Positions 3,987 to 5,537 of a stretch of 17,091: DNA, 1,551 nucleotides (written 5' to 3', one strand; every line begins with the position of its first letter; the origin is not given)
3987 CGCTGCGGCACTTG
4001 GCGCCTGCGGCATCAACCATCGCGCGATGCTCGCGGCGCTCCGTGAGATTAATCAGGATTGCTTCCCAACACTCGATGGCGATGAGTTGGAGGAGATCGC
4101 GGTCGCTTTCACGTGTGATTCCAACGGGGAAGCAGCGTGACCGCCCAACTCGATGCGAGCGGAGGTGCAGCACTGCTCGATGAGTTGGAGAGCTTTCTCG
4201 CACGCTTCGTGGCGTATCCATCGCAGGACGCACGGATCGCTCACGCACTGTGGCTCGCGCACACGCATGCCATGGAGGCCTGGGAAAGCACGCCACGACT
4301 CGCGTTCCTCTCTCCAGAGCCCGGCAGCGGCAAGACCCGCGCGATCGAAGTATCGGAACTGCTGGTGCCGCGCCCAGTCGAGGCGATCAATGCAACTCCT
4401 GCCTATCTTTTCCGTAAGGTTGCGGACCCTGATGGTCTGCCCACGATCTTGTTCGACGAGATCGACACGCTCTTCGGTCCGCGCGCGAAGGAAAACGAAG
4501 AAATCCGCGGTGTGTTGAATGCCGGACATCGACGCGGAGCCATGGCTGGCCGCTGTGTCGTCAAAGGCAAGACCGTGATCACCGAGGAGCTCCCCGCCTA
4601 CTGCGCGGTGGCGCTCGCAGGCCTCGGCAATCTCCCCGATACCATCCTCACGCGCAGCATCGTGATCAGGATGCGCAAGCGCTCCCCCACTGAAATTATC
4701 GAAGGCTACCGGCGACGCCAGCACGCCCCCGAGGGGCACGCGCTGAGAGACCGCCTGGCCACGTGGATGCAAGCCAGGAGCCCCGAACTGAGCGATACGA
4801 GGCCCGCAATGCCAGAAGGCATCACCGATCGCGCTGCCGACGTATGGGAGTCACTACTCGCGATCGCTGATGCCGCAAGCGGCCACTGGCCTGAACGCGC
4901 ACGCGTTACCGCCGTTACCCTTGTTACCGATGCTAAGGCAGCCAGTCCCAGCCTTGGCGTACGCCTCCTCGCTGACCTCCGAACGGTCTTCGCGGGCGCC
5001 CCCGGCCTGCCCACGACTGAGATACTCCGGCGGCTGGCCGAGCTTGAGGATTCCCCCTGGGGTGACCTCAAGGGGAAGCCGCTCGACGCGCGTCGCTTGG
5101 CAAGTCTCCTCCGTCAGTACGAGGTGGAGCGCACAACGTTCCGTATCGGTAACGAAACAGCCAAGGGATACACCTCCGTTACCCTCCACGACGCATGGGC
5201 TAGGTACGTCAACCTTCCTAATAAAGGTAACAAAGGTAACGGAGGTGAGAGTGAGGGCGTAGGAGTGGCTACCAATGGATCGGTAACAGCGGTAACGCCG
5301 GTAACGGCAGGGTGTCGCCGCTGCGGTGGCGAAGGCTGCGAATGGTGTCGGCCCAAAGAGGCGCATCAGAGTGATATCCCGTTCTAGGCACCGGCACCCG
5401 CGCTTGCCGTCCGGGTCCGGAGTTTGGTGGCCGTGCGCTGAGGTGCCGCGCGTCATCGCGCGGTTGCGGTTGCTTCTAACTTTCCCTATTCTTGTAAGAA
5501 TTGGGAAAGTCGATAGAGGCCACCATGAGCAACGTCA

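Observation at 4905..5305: Ten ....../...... hexamers, eight on a 9-bp register, embedded in the 3' third of the DUF3631-like ATPase gene: a candidate intragenic origin of replication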

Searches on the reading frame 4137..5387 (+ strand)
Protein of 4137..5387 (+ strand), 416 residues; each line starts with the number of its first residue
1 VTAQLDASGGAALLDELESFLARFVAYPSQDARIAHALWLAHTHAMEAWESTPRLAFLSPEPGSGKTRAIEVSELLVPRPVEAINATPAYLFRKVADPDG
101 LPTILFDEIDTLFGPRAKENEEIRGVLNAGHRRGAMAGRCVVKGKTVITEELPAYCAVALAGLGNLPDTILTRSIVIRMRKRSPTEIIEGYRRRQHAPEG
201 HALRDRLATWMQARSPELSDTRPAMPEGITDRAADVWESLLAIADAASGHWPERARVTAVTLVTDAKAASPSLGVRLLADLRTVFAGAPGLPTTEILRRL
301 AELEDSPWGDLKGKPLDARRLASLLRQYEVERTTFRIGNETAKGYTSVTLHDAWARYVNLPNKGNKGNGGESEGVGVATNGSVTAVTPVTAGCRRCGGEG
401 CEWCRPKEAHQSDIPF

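Call 7: search_protein_families(library=pfam, proteins=[window:4137-5387:+], max_evalue=0.01)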
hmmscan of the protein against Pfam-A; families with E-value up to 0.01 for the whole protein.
window:4137-5387:+ (416 aa): 1 family
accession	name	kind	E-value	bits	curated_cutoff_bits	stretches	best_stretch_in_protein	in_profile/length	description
PF12307.13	DUF3631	-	1.4e-60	205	24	1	178-357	1-182/182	Protein of unknown function (DUF3631)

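Call 11: search_dna_similar(query=window:4137-5387:+, collection=phages, mode=protein, max_rows=30)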
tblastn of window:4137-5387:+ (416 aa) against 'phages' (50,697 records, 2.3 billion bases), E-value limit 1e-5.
Records with a match: 2; places in all: 2; records where one place covers at least 80% of the query: 1.
Best place of each record, by identity: <60% 2.
By first word of the organism name: Pseudomonas 2.
By host as written in the record: Pseudomonas aeruginosa 1; Pseudomonas aeruginosa ST773 (NDM-1-producing) 1.
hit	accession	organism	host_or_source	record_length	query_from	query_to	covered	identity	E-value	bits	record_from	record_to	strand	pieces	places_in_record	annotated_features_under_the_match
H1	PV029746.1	Pseudomonas phage Phipami28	Pseudomonas aeruginosa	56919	10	359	84%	35.3%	3e-48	182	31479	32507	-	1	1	hypothetical protein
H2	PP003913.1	Pseudomonas phage vB_Pae_U1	Pseudomonas aeruginosa ST773 ...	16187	218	297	19%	43.8%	2e-10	69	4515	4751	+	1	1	DNA primase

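Call 12: find_homologous_proteins(query=window:4137-5387:+)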
Query window:4137-5387:+ (416 aa): 7818 proteins with E <= 0.001 among 8000 candidates; the best 120 are listed.
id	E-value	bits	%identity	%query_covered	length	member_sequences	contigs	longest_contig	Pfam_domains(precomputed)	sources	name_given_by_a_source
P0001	1.2e-193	662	72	100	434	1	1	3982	PF12307.14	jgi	jgi:hypothetical protein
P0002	2.6e-187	641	71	97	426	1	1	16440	PF12307.14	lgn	-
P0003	1.3e-186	639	72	95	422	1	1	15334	PF12307.14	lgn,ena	-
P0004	3.2e-184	631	72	94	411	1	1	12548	PF12307.14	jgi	jgi:hypothetical protein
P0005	8.2e-183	626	74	95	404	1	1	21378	PF12307.14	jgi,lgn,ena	-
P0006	5.0e-182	624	72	98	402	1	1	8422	PF12307.14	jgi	jgi:hypothetical protein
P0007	6.0e-176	604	71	94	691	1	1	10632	PF12307.14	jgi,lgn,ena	-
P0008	2.5e-173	595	73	92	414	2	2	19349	PF12307.14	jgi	-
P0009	1.1e-172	593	71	93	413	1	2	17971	PF12307.14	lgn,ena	-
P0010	1.8e-172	592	67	96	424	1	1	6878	PF12307.14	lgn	-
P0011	2.2e-172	592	72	91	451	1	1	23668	PF12307.14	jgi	jgi:hypothetical protein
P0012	2.6e-172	592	68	95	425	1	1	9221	PF12307.14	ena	-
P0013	9.0e-172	590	65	97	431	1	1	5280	PF12307.14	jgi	jgi:hypothetical protein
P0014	1.3e-170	586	68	95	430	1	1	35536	PF12307.14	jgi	jgi:hypothetical protein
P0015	2.1e-170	585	67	92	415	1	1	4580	PF12307.14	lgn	-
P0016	2.6e-170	585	69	94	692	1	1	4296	PF12307.14,PF13662.13,PF13362.13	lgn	-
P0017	7.6e-170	583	66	97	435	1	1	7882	PF12307.14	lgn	-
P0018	3.7e-169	581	72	85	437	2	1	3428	PF12307.14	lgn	-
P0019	1.1e-168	580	70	93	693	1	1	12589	PF12307.14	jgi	jgi:Protein of unknown function (DUF3631)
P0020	2.3e-168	579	72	84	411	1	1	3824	PF12307.14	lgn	-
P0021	1.7e-167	576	65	95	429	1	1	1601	PF12307.14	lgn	-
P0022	3.7e-167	575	64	97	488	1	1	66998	PF12307.14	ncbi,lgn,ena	-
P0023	4.1e-167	574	67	95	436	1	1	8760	PF12307.14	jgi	jgi:hypothetical protein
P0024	5.9e-167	574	65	97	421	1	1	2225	PF12307.14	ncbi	-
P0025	6.7e-167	574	65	96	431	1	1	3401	PF12307.14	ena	-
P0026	1.6e-166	572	70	89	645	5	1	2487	PF12307.14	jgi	jgi:hypothetical protein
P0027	1.7e-166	572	70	85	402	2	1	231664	PF12307.14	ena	-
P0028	2.9e-166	572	65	94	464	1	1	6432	PF12307.14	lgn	-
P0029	3.2e-166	572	65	95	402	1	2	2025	PF12307.14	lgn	-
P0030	5.0e-166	571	65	95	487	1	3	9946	PF12307.14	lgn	-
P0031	5.8e-166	571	68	92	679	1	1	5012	PF12307.14,PF13662.13,PF13362.13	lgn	-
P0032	6.5e-166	571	69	93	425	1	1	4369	PF12307.14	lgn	-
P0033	9.7e-166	570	66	94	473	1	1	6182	PF12307.14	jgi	jgi:hypothetical protein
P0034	1.9e-165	569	63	96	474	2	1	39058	PF12307.14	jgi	-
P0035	1.9e-165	569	65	96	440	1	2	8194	PF12307.14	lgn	-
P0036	2.7e-165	569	66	95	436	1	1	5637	PF12307.14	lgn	-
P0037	5.1e-165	568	63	97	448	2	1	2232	PF12307.14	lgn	-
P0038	6.4e-165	567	65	95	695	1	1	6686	PF12307.14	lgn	-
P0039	8.3e-165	567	62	98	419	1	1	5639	PF12307.14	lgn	-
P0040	2.7e-164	565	67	90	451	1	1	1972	PF12307.14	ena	-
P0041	2.7e-164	565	65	95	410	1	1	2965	PF12307.14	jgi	jgi:hypothetical protein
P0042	2.9e-164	565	63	97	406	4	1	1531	PF12307.14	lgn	-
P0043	3.1e-164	565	69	86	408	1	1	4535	PF12307.14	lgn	-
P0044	4.9e-164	564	67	91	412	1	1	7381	PF12307.14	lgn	-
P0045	5.2e-164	564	72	84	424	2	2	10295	PF12307.14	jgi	jgi:hypothetical protein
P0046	6.1e-164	564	64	96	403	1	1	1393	PF12307.14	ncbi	-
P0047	7.2e-164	564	67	92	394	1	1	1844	PF12307.14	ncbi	-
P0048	7.7e-164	564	66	97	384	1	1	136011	PF12307.14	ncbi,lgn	-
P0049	9.3e-164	563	71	86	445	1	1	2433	PF12307.14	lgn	-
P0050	1.6e-163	563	69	92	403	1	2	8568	PF12307.14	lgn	-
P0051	2.5e-163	562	71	85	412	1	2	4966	PF12307.14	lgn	-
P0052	3.3e-163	562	71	84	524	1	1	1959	PF12307.14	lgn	-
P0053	4.6e-163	561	69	85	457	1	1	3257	PF12307.14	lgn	-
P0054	5.0e-163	561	68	93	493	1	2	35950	PF12307.14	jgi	jgi:hypothetical protein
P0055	5.1e-163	561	65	94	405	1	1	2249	PF12307.14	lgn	-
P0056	9.0e-163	560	63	96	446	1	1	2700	PF12307.14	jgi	jgi:hypothetical protein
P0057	9.2e-163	560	66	88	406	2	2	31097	PF12307.14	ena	-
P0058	2.2e-162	559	65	94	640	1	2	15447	PF12307.14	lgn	-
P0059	2.4e-162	559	71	83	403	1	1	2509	PF12307.14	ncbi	-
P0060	5.2e-162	558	66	93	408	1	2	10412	PF12307.14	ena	-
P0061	6.1e-162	557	67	86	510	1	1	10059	PF12307.14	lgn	-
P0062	7.4e-162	557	69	90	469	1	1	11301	PF12307.14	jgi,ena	-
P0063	7.6e-162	557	64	95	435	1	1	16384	PF12307.14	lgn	-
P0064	1.1e-161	557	68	86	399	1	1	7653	PF12307.14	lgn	-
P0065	1.5e-161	556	65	92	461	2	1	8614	PF12307.14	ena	-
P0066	1.6e-161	556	63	95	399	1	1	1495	PF12307.14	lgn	-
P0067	1.9e-161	556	68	86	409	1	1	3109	PF12307.14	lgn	-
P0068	2.0e-161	556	66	91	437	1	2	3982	PF12307.14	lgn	-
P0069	2.2e-161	556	69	86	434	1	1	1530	PF12307.14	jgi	-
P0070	2.3e-161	556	63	97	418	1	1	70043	PF12307.14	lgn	-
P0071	2.8e-161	555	62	95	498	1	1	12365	PF12307.14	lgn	-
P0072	3.0e-161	555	62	94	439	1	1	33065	PF12307.14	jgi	jgi:hypothetical protein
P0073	3.3e-161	555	69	86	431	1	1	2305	PF12307.14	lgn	-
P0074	3.6e-161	555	69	86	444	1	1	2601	PF12307.14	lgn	-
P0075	4.3e-161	555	61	96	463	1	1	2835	PF12307.14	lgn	-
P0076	4.3e-161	555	63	94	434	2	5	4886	PF12307.14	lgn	-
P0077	6.4e-161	554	61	94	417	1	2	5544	PF12307.14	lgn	-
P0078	6.7e-161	554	64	95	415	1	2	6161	PF12307.14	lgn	-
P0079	6.8e-161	554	61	97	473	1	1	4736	PF12307.14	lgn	-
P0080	9.5e-161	554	63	96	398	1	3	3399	PF12307.14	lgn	-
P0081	1.0e-160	553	62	96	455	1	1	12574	PF12307.14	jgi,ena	jgi:hypothetical protein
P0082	1.0e-160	553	67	86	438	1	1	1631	PF12307.14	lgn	-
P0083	1.2e-160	553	64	95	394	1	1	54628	PF12307.14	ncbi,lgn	ncbi:MAG: DUF3631 domain-containing protein [Blastomonas sp.]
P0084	1.5e-160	553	65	94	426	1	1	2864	PF12307.14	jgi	jgi:hypothetical protein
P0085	1.9e-160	552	65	93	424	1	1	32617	PF12307.14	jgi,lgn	jgi:hypothetical protein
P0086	2.1e-160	552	65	93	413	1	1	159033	PF12307.14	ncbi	-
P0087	2.1e-160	552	70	85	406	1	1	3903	PF12307.14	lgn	-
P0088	2.1e-160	552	69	85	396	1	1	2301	PF12307.14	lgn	-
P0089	2.2e-160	552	66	90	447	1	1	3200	PF12307.14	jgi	jgi:hypothetical protein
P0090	2.5e-160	552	62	96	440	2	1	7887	PF12307.14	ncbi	-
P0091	2.9e-160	552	64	94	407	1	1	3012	PF12307.14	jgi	jgi:hypothetical protein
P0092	3.6e-160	552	67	91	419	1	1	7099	PF12307.14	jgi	jgi:hypothetical protein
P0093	3.7e-160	552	67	88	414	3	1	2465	PF12307.14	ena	-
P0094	3.8e-160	552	68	84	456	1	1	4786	PF12307.14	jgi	jgi:hypothetical protein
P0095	3.9e-160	551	66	94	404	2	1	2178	PF12307.14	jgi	-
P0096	4.0e-160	551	65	88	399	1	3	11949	PF12307.14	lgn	-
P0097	5.7e-160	551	68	89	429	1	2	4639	PF12307.14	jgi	jgi:hypothetical protein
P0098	5.8e-160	551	70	85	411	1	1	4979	PF12307.14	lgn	-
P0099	7.7e-160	551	63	94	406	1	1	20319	PF12307.14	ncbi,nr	ncbi:MAG: DUF3631 domain-containing protein [Gammaproteobacteria bacterium]|nr:DUF3631 domain-contai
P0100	8.1e-160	550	70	84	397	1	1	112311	PF12307.14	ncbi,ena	-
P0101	9.0e-160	550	68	85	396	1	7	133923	PF12307.14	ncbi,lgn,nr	ncbi:MAG: DNA primase [Proteobacteria bacterium]|nr:MAG: DNA primase [Pseudomonadota bacterium]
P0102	1.0e-159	550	67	88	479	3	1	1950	PF12307.14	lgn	-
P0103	1.4e-159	550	65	89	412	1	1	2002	PF12307.14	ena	-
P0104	1.9e-159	549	65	92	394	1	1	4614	PF12307.14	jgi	jgi:hypothetical protein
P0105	2.0e-159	549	69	86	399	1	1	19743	PF12307.14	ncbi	-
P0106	2.1e-159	549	65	94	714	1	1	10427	PF12307.14,PF13662.13,PF13362.13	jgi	jgi:phage/plasmid primase-like uncharacterized protein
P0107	2.6e-159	549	64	92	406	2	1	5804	PF12307.14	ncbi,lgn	-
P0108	2.7e-159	549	70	83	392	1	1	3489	PF12307.14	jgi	jgi:hypothetical protein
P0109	3.8e-159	548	65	95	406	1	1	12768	PF12307.14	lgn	-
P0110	4.1e-159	548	69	85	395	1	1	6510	PF12307.14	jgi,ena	-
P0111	4.8e-159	548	69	85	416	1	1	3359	PF12307.14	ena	-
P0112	6.0e-159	548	70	84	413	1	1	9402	PF12307.14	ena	-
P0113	6.3e-159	548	69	86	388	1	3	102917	PF12307.14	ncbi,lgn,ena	-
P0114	6.9e-159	547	64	94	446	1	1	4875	PF12307.14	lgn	-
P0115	9.6e-159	547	65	92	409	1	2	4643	PF12307.14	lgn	-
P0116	9.6e-159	547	69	86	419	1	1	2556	PF12307.14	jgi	jgi:hypothetical protein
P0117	1.0e-158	547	69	84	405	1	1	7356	PF12307.14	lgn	-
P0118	1.1e-158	547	66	95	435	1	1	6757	PF12307.14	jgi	jgi:hypothetical protein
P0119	1.2e-158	547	62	95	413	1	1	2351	PF12307.14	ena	-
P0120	1.3e-158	547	65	95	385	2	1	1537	PF12307.14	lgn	-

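Call 15: find_related_loci(query=A1, collection=genome_contigs, flank=6000)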
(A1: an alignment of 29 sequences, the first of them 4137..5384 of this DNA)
Query A1 (416 aa) in genome_contigs; peptide patterns used: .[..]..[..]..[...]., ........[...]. (x = any residue, [..] = any of these).
600 stretches matched a pattern (row limit reached: there are more); 584 encode a relative of the query (tblastn E <= 1e-3); the best 80 are kept; 80 distinct loci.
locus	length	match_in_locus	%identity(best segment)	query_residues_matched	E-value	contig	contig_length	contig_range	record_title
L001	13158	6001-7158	64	11-406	8e-165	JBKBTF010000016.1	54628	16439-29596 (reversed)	MAG: Blastomonas sp. isolate 21H_026.bin.41 NODE_709_length_54628_cov_2.700094, whole genome shotgun sequence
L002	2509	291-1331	71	12-358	6e-175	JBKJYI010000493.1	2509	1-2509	MAG: Phycisphaerae bacterium isolate swi_bin.202 k127_18241963, whole genome shotgun sequence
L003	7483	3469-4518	69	9-358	1e-160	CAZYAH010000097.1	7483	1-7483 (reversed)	MAG TPA_asm: uncultured Alicyclobacillaceae bacterium isolate SRP136066_co1_262 genome assembly, contig: NODE_15268_leng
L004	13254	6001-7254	60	10-407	1e-159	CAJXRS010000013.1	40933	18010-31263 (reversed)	MAG TPA_asm: uncultured Gammaproteobacteria bacterium isolate SRR3933241_bin.14_MetaBAT_v2.12.1_MAG genome assembly, con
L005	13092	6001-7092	65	10-390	9e-157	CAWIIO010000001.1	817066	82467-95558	MAG: uncultured beta proteobacterium isolate MFD04944.bin.1.137 genome assembly, contig: contig_10414, whole genome shot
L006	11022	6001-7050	66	10-361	1e-156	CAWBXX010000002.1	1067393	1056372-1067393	MAG: uncultured Alphaproteobacteria bacterium isolate MFD05442.bin.2.189 genome assembly, contig: contig_20943, whole ge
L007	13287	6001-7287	56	6-404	4e-155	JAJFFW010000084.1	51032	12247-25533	MAG: Parvularculaceae bacterium isolate OFTM380 OFTM380_83, whole genome shotgun sequence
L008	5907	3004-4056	67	13-362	4e-156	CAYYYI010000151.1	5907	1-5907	MAG TPA_asm: uncultured Anaerolineaceae bacterium isolate SRP239054_co1_179 genome assembly, contig: NODE_11855_length_5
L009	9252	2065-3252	61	11-399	3e-154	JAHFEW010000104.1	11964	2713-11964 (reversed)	MAG: Nitrospira sp. isolate nzgw278 NODE_2209_length_11965_cov_8.868963, whole genome shotgun sequence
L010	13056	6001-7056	66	10-361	1e-153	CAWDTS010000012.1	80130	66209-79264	MAG: uncultured Alphaproteobacteria bacterium isolate MFD05442.bin.1.124 genome assembly, contig: contig_40279, whole ge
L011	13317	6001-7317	56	4-406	7e-153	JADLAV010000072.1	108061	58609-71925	MAG: Burkholderiales bacterium isolate SJ14 c_000001503863, whole genome shotgun sequence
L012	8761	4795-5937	62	6-387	2e-152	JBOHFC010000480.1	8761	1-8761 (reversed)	MAG: Pseudonocardiaceae bacterium isolate TC-S_metawrap_bin.177 k127_4256654, whole genome shotgun sequence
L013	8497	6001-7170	62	10-394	8e-152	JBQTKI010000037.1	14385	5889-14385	MAG: Gammaproteobacteria bacterium isolate SAR67 c_000000280935, whole genome shotgun sequence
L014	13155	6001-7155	61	10-390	5e-151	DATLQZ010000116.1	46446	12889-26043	MAG TPA_asm: Candidatus Dormiibacterota bacterium isolate SMAG_U13891 k141_731461, whole genome shotgun sequence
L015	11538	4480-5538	65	7-359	1e-150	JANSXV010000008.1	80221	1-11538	MAG: Alphaproteobacteria bacterium isolate bin.34 k141_643740_length_80221_cov_26.0313, whole genome shotgun sequence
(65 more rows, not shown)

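Call 24: search_solved_structures(query=A1, max_evalue=1)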
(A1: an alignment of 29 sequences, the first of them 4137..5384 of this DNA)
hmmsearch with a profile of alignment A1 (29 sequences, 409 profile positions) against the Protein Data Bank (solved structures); distinct sequences matched with E-value up to 1: 0.

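Call 34: search_dna_similar(query=window:4137-5387:+, collection=plasmids, mode=protein, max_rows=40)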
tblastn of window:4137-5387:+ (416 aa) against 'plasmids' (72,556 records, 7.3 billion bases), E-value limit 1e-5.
Records with a match: 3; places in all: 3; records where one place covers at least 80% of the query: 3.
Best place of each record, by identity: <60% 3.
By first word of the organism name: Streptomyces 2; Nonomuraea 1.
By predicted mobility (MOB-suite, as given by PLSDB): non-mobilizable 3.
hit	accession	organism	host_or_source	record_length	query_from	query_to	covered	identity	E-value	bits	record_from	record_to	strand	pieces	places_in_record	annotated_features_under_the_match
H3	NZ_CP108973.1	Streptomyces longwoodensis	-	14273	1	358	86%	55.3%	1e-111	367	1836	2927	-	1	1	DUF3631 domain-containing protein | hypothetical protein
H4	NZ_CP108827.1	Streptomyces sp. NBC_00859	-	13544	10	358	84%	52.4%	3e-109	360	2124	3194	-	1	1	DUF3631 domain-containing protein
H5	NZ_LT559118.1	Nonomuraea gerenzanensis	-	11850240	10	358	84%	41.7%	4e-71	250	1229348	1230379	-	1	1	none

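Call 35: predict_structure(alignment_id=A2)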
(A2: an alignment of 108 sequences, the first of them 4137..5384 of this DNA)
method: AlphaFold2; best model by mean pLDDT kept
length: 416 residues; sequences in the alignment: 108
mean_pLDDT: 79.2   pTM: 0.74
mean pLDDT of the five models: 79.2, 74.7, 72.6, 72.4, 72.3
residues with pLDDT >= 90: 172; 70-90: 111; 50-70: 97; < 50: 36
segments of 3 or more residues with pLDDT < 50: 1-3, 362-366, 368-370, 372-391, 409-411
pLDDT, mean of each block of 10 residues (from residue 1): 60 97 95 96 88 81 81 89 61 67 66 68 70 66 81 61 64 85 90 95 96 94 75 78 96 94 76 84 96 98 92 92 92 97 97 82 47 43 42 63 67 52
secondary structure, 60 per line:
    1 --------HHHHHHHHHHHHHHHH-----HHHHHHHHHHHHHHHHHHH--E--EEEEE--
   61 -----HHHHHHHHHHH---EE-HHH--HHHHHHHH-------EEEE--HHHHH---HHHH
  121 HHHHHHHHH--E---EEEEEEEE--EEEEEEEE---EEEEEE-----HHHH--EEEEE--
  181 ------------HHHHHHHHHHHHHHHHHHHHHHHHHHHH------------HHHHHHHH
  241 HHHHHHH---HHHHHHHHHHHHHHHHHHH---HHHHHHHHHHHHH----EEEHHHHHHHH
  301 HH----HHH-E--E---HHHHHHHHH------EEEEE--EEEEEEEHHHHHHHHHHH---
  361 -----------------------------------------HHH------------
elements in order: H9-24 H30-48 E54-58 H66-76 H88-95 E103-106 H109-113 H117-129 E136-143 E146-153 E157-162 H168-171 E174-178 H193-220 H233-247 H251-269 H273-285 E290-292 H293-302 H318-326 E333-337 E340-346 H347-357
